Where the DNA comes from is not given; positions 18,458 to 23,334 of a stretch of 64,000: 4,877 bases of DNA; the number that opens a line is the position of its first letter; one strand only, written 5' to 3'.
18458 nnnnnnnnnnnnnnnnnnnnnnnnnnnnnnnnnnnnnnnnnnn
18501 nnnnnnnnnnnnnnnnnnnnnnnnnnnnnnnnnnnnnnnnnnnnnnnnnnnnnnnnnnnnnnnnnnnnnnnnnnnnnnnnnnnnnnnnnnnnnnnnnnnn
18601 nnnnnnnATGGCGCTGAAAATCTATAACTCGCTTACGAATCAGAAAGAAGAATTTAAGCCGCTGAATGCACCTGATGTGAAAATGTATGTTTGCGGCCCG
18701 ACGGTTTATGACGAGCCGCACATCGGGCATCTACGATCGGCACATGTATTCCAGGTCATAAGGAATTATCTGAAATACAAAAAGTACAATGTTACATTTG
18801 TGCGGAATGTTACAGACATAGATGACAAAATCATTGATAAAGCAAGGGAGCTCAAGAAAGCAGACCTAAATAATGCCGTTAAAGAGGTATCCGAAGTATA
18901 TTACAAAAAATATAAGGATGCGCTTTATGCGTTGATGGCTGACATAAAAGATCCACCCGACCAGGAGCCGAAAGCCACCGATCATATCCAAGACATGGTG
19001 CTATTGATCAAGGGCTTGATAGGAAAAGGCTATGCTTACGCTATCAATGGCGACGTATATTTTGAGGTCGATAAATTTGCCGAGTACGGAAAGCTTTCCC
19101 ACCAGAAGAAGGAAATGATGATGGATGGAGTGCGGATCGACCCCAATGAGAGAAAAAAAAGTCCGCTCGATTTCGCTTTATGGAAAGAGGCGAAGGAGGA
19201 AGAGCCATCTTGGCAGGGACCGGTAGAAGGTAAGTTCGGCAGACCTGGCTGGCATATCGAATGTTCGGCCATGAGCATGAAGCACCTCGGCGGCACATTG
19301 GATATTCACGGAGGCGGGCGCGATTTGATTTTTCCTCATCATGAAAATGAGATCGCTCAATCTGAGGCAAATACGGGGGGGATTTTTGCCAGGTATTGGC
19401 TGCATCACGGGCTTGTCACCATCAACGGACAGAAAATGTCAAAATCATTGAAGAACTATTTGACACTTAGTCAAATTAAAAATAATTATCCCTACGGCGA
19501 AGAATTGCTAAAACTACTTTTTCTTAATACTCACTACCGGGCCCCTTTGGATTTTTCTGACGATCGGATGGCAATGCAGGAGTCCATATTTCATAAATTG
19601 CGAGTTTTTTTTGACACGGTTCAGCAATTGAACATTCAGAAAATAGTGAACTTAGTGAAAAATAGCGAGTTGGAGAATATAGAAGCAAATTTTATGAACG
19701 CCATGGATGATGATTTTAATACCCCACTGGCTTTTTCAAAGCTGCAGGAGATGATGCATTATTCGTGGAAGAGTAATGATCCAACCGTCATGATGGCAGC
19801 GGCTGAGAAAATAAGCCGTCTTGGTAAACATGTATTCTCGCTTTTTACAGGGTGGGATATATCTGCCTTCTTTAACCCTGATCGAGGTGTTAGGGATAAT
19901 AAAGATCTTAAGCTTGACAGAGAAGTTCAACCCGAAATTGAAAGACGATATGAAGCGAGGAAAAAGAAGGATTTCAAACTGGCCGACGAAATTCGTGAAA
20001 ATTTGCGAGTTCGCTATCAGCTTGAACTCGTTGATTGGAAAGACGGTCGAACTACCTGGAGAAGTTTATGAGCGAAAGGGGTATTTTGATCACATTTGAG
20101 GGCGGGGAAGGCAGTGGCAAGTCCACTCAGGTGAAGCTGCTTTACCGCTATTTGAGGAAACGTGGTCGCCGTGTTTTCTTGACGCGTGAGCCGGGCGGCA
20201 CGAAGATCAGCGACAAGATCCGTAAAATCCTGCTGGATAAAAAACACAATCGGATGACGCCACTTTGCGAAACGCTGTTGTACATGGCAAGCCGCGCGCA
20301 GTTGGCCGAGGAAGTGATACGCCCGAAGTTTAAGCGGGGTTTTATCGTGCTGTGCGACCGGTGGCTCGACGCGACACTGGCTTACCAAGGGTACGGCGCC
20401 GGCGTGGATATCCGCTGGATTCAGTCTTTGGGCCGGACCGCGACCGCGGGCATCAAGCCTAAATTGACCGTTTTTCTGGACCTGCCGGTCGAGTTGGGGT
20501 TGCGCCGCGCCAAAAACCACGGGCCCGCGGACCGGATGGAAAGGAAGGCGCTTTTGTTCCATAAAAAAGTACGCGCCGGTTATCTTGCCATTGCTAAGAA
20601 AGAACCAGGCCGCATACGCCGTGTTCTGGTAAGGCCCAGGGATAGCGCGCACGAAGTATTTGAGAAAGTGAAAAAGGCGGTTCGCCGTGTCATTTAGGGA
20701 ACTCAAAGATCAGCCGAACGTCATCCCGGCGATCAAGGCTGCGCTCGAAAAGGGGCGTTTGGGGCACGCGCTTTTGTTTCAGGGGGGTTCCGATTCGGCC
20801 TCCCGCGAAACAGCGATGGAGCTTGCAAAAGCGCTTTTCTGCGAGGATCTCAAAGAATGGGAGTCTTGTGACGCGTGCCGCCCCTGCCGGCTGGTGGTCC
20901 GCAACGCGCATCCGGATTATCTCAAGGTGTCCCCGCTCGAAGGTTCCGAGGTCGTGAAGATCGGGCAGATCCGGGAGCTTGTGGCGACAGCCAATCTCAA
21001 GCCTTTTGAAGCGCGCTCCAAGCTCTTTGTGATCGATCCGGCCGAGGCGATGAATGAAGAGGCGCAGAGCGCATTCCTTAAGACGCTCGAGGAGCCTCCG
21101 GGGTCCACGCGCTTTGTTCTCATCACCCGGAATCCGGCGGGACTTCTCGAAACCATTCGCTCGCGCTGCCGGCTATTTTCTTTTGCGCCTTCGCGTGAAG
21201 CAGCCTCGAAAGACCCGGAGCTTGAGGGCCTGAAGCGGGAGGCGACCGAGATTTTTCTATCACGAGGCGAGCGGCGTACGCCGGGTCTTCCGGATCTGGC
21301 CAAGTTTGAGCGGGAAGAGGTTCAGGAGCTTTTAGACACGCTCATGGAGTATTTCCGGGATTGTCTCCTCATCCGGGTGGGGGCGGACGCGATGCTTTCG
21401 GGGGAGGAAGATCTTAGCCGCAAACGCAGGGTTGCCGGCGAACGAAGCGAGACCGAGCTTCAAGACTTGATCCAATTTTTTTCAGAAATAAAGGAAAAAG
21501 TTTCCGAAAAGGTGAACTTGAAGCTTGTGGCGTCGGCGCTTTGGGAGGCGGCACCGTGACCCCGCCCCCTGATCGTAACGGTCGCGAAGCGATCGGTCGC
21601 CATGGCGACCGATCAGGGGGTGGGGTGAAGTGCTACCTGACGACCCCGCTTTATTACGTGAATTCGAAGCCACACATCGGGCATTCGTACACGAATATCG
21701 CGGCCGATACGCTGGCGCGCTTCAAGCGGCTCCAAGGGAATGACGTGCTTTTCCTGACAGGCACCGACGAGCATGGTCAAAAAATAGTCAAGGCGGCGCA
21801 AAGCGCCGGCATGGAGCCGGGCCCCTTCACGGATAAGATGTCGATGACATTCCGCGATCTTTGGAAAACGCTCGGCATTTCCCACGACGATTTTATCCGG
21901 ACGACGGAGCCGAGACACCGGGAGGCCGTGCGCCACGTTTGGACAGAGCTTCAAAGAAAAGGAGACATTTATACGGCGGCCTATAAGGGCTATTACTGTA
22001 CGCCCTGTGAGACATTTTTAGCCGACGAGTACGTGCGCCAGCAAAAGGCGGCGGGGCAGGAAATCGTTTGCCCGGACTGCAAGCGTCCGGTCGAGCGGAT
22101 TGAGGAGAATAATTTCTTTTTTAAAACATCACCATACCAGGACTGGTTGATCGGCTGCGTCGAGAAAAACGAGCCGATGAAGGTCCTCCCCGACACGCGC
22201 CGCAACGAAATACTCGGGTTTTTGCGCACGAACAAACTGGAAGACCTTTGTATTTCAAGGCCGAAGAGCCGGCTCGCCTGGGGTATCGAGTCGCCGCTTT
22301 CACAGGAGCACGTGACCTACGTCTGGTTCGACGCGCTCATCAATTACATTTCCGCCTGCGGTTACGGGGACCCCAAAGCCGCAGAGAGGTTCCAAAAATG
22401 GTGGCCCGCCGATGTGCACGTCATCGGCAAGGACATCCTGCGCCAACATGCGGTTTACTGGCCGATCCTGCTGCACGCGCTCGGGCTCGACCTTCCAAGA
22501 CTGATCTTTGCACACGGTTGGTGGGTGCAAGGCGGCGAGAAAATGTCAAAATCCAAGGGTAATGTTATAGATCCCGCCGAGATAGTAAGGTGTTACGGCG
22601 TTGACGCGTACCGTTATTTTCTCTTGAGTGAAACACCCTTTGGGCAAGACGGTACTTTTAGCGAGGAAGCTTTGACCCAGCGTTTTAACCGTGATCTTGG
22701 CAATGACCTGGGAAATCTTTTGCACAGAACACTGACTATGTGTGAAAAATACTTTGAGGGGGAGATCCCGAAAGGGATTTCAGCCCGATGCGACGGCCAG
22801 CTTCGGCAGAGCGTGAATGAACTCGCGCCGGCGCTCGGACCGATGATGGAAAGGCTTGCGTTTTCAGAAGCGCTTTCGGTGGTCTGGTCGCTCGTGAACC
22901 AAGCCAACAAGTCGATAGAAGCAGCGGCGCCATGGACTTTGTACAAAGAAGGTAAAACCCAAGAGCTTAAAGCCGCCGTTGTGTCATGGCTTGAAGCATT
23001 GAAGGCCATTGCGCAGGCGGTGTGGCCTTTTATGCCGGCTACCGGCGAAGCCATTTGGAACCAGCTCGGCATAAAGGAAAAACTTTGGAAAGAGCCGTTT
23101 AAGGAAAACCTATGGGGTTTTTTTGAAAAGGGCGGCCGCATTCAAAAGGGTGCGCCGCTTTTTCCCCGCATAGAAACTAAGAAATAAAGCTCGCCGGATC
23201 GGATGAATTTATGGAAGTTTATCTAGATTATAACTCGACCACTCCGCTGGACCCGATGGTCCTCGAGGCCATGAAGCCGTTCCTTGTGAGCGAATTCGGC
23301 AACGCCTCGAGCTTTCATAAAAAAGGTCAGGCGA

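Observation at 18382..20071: cysS plus its upstream leader form a low-GC island (~38-40% GC) inside a ~58% GC genome: likely xenologous replacement of cysteinyl-tRNA synthetase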

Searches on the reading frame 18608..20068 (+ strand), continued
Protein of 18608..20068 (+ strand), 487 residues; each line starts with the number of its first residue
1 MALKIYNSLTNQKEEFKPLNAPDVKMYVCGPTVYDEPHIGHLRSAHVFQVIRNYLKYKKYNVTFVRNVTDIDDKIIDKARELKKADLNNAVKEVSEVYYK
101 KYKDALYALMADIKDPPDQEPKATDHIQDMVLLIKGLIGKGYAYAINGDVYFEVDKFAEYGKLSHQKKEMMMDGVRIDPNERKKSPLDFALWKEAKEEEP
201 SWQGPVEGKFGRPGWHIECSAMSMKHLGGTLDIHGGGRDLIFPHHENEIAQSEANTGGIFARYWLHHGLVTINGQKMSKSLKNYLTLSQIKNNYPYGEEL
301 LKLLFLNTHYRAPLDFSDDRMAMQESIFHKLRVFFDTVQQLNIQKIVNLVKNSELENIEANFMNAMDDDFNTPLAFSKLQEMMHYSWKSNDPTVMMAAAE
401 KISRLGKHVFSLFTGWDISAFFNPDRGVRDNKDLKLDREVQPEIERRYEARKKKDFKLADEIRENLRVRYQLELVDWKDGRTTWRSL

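Call 63: search_protein_families(library=ncbifam, proteins=[window:18608-20068:+], max_evalue=0.00001)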
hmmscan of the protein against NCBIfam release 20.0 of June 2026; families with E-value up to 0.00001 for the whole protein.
window:18608-20068:+ (487 aa): 7 families
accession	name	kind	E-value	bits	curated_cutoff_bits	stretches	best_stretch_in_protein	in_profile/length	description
TIGR00435.1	cysS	equivalog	2.7e-138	461.9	340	1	3-485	1-464/466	cysteine--tRNA ligase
NF011108.0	PRK14536.1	equivalog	3.4e-96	323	780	1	1-485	1-488/490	cysteine--tRNA ligase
TIGR03447.1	mycothiol_MshC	equivalog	1.6e-68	231.4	485.1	1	2-381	17-380/411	cysteine--1-D-myo-inosityl 2-amino-2-deoxy-alpha-D-glucopyranoside ligase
NF011107.0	PRK14534.1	equivalog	3.3e-59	201.2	744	1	1-482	1-477/481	cysteine--tRNA ligase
NF008957.0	PRK12300.1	subfamily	3.2e-08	32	677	1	267-345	617-694/946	leucine--tRNA ligase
TIGR00392.1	ileS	equivalog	1.4e-06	26.8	621.4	1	266-354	600-692/861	isoleucine--tRNA ligase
TIGR00398.1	metG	equivalog_domain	6.7e-06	25.1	336.35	0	265-308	316-357/530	methionine--tRNA ligase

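Call 64: search_protein_families(library=pfam, proteins=[window:18608-20068:+], max_evalue=0.001)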
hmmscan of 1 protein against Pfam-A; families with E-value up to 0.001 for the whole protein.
window:18608-20068:+ (487 aa): 4 families
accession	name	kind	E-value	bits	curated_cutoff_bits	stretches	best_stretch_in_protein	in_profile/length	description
PF01406.26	tRNA-synt_1e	-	2.1e-111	372.6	27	1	16-323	2-298/301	tRNA synthetases class I (C) catalytic domain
PF09190.17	DALR_2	-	1.2e-06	29.4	22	1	361-385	1-25/57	DALR domain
PF09334.17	tRNA-synt_1g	-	2.1e-05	23.9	20.1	0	265-316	316-366/391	tRNA synthetases class I (M)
PF00133.28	tRNA-synt_1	-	3.1e-05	23.4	22.7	1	264-313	362-410/414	tRNA synthetases class I (I, L, M and V)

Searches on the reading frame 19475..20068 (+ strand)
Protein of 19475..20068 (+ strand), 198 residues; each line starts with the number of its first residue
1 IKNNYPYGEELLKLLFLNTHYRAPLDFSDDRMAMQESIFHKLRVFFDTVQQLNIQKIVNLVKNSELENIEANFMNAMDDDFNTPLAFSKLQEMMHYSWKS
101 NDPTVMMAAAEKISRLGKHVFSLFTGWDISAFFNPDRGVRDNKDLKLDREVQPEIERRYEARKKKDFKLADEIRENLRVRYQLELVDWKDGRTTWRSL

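Call 69: find_homologous_proteins(query=window:19475-20068:+)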
Query window:19475-20068:+ (198 aa): 114 proteins with E <= 0.001 among 176 candidates.
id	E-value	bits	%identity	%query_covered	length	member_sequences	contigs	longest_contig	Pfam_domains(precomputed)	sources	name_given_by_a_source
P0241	5.9e-14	70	34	93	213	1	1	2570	PF01406.26,PF23493.2,PF09190.18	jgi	jgi:cysteinyl-tRNA synthetase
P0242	1.6e-12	65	32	93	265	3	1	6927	PF01406.26,PF09190.18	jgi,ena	jgi:cysteinyl-tRNA synthetase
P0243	3.0e-12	65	31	93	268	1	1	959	PF01406.26,PF23493.2,PF09190.18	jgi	jgi:cysteinyl-tRNA synthetase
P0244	3.6e-12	64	34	96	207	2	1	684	PF09334.18,PF01406.26,PF01921.25,PF09190.18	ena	-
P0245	8.3e-12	63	28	95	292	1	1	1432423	PF01406.26,PF23493.2,PF00133.29,PF09190.18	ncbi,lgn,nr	ncbi:MAG: hypothetical protein JSV93_03475 [Candidatus Omnitrophota bacterium]|nr:MAG: hypothetical 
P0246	1.1e-10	59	30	94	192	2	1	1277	PF23493.2,PF09190.18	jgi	jgi:cysteinyl-tRNA synthetase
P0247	2.8e-10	58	32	94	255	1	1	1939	PF01406.26,PF23493.2,PF00133.29,PF09190.18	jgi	-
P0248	4.6e-10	57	26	94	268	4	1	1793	PF09334.18,PF01406.26,PF23493.2,PF01921.25,PF00133.29,PF09190.18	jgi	jgi:cysteinyl-tRNA synthetase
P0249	6.7e-10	57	32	93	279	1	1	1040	PF01406.26,PF23493.2,PF09190.18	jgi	jgi:cysteinyl-tRNA synthetase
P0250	1.9e-9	55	27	97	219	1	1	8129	PF01406.26,PF00133.29,PF09190.18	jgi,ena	-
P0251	2.5e-9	55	29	94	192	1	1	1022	PF23493.2,PF09190.18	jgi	jgi:cysteinyl-tRNA synthetase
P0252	3.7e-9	54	30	93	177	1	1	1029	PF23493.2,PF09190.18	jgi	jgi:cysteinyl-tRNA synthetase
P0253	4.1e-9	54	30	94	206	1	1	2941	PF01406.26,PF23493.2,PF09190.18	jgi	-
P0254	5.3e-9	54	30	94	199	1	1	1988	PF01406.26,PF09190.18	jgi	-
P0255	6.9e-9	54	30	94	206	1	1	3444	PF01406.26,PF23493.2,PF09190.18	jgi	-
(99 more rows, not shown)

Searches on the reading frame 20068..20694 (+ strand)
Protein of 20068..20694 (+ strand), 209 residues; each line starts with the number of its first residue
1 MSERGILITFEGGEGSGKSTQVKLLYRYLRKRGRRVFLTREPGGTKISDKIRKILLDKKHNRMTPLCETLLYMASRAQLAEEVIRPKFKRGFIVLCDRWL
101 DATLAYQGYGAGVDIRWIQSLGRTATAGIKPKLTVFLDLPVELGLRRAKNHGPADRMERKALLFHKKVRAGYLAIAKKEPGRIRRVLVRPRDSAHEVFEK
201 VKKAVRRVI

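Call 63: search_protein_families(library=ncbifam, proteins=[window:20068-20694:+], max_evalue=0.00001)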
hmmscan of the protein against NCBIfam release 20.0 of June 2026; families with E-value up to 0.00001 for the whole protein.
window:20068-20694:+ (209 aa): 2 families
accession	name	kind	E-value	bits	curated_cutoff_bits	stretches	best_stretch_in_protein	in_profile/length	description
TIGR00041.1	DTMP_kinase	equivalog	8.8e-49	165.9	83.25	1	4-185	3-182/196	dTMP kinase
NF005923.0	PRK07933.1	equivalog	1.8e-10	40.5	193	1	7-158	2-166/213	dTMP kinase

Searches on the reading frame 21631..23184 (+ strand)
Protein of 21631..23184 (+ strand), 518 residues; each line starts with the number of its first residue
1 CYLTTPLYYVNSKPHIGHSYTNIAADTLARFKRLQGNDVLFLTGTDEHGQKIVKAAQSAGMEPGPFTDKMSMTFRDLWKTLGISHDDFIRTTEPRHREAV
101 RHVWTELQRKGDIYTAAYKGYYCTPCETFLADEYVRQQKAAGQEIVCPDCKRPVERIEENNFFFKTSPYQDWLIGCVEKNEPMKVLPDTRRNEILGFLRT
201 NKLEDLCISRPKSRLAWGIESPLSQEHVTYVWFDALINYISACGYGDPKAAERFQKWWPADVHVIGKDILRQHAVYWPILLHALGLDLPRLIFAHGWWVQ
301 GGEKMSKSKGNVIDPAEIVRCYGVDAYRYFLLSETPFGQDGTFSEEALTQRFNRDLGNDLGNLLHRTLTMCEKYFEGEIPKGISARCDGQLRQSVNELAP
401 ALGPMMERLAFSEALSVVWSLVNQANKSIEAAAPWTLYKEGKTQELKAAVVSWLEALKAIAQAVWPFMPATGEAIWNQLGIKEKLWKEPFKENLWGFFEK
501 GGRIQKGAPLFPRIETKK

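Call 13: find_homologous_proteins(query=window:21631-23184:+)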
Query window:21631-23184:+ (518 aa): 8000 proteins with E <= 0.001 among 8000 candidates; the best 120 are listed.
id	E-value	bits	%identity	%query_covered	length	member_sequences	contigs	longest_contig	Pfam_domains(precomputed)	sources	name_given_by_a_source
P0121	0.0e+0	1235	100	100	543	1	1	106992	PF09334.18,PF01406.26,PF08264.20,PF00133.29,PF19303.6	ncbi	-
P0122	3.4e-280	949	76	100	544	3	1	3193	PF09334.18,PF01406.26,PF08264.20,PF00133.29,PF19303.6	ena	-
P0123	8.9e-277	937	74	100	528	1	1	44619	PF09334.18,PF01406.26,PF08264.20,PF00133.29,PF19303.6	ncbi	ncbi:MAG: methionine--tRNA ligase [Candidatus Omnitrophota bacterium]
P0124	3.4e-275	932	74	100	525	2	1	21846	PF09334.18,PF01406.26,PF08264.20,PF00133.29,PF19303.6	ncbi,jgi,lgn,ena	-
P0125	6.2e-274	928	72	100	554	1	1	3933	PF09334.18,PF01406.26,PF08264.20,PF00133.29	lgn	-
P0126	1.0e-264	898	71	100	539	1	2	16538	PF09334.18,PF01406.26,PF08264.20,PF00133.29,PF19303.6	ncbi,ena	-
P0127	3.8e-259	879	70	100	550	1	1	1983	PF09334.18,PF01406.26,PF00133.29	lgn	-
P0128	1.2e-253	861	68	100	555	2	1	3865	PF09334.18,PF01406.26,PF08264.20,PF00133.29,PF19303.6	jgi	jgi:methionyl-tRNA synthetase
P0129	2.1e-252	857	68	100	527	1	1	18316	PF09334.18,PF01406.26,PF08264.20,PF00133.29,PF19303.6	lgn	-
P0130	3.7e-252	856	70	100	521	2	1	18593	PF09334.18,PF01406.26,PF00133.29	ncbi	-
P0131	5.3e-251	852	69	100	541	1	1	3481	PF09334.18,PF01406.26,PF08264.20,PF00133.29,PF19303.6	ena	-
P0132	6.1e-248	842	68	100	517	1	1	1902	PF09334.18,PF01406.26,PF08264.20,PF00133.29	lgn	-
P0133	5.8e-247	839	67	100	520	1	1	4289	PF09334.18,PF01406.26,PF08264.20,PF00133.29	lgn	-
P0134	3.1e-245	833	67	100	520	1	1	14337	PF09334.18,PF01406.26,PF08264.20,PF00133.29,PF19303.6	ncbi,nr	ncbi:MAG: methionine--tRNA ligase [Candidatus Omnitrophica bacterium]|nr:methionine--tRNA ligase [Ca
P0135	4.8e-244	829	67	100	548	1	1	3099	PF09334.18,PF01406.26,PF08264.20,PF00133.29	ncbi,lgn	-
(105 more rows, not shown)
